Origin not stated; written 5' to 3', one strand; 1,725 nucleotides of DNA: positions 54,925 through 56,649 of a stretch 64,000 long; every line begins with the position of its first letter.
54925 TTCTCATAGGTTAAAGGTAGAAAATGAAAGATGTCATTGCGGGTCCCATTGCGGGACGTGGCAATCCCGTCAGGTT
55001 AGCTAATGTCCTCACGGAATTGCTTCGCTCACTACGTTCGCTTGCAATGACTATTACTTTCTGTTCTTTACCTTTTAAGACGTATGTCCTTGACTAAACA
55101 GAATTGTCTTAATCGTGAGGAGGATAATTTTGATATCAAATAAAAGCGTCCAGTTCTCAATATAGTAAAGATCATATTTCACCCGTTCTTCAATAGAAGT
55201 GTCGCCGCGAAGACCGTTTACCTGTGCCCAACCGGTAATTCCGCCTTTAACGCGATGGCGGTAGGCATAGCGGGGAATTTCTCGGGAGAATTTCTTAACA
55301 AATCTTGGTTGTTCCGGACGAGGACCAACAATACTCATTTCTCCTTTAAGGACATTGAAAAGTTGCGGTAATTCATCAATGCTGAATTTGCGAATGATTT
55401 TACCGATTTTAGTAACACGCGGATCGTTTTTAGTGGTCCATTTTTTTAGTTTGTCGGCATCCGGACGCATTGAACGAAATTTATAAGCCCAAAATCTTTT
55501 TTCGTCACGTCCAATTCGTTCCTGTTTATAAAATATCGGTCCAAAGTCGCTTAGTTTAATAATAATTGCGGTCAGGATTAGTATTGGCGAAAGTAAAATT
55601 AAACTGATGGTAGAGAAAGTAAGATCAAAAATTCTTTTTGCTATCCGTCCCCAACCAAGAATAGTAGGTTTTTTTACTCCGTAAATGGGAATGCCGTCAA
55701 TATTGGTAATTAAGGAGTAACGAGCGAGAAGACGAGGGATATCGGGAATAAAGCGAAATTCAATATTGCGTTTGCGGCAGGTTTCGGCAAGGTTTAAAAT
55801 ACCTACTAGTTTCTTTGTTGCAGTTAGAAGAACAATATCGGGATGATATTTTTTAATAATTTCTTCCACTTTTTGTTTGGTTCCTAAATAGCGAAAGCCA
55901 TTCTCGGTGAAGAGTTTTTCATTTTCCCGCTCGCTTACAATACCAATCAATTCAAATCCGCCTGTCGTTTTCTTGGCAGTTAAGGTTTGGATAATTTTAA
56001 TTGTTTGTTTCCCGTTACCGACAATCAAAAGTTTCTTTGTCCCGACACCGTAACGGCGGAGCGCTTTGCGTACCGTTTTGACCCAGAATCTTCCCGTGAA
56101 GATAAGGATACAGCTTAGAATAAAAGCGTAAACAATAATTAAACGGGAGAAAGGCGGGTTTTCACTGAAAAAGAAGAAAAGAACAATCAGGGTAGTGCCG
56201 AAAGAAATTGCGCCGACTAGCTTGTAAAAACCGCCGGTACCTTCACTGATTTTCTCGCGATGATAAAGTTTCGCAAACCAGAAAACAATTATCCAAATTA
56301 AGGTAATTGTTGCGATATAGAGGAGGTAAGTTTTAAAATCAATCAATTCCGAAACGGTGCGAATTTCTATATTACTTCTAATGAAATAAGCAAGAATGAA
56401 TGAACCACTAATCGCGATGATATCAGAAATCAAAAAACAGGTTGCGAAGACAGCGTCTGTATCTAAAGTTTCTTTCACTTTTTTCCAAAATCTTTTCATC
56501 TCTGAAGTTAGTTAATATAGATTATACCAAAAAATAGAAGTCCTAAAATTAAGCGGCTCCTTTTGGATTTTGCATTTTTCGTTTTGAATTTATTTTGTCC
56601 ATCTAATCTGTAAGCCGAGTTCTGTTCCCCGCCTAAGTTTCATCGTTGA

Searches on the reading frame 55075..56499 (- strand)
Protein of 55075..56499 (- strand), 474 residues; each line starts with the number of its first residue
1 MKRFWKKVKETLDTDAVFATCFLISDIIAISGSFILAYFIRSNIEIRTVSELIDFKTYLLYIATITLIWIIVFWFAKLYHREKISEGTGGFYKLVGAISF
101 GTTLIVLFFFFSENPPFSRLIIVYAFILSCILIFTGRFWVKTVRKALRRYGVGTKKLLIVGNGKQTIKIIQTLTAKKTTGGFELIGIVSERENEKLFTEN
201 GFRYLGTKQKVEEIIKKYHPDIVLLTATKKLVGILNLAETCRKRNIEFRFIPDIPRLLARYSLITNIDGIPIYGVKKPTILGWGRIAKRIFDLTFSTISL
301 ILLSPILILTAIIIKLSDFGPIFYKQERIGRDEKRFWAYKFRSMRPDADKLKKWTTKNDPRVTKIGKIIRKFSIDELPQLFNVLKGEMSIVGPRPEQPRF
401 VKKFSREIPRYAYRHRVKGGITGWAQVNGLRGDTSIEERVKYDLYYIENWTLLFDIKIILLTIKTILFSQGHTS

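Call 53: search_protein_families(library=ncbifam, proteins=[window:55075-56499:-], max_evalue=0.00001)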
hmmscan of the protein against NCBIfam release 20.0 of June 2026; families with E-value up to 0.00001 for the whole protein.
window:55075-56499:- (474 aa): 10 families
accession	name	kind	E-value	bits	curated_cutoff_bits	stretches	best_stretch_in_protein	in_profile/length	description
TIGR03025.1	EPS_sugtrans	subfamily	2.1e-136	455.7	295.55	1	25-471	2-443/445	exopolysaccharide biosynthesis polyprenyl glycosylphosphotransferase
TIGR03023.1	WcaJ_sugtrans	equivalog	2.9e-130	435.6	410.75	1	25-469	2-449/453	undecaprenyl-phosphate glucose phosphotransferase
TIGR03013.1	EpsB_2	subfamily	1.7e-86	291.1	393.35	1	26-471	3-441/443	TIGR03013 family XrtA/PEP-CTERM system glycosyltransferase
TIGR03022.1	WbaP_sugtrans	subfamily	5.4e-82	276.5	403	1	23-471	2-454/456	undecaprenyl-phosphate galactose phosphotransferase WbaP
NF007518.0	PRK10124.1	equivalog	2.9e-70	237.3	684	1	48-463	38-454/464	undecaprenyl-phosphate glucose phosphotransferase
NF050817.1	PolSacchBiosHfsE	equivalog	8.4e-56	189.6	750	1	70-467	59-460/467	polysaccharide biosynthesis protein HfsE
NF052601.1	undeca_RfbP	equivalog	1.4e-53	181.7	330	1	284-470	41-239/244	undecaprenyl-phosphate galactose phosphotransferase family protein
NF041877.1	EPS_EpsZ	equivalog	9.1e-51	172.9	800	1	102-471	81-457/459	exopolysaccharide biosynthesis polyisoprenyl-phosphate hexose-1-phosphate transferase EpsZ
NF011751.0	PRK15204.1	equivalog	6.1e-40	137.2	907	1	27-471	26-474/476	undecaprenyl-phosphate galactose phosphotransferase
NF045514.1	glycotran_HepC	equivalog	1.6e-23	83.1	140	1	285-395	114-211/220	heterocyst development glycosyltransferase HepC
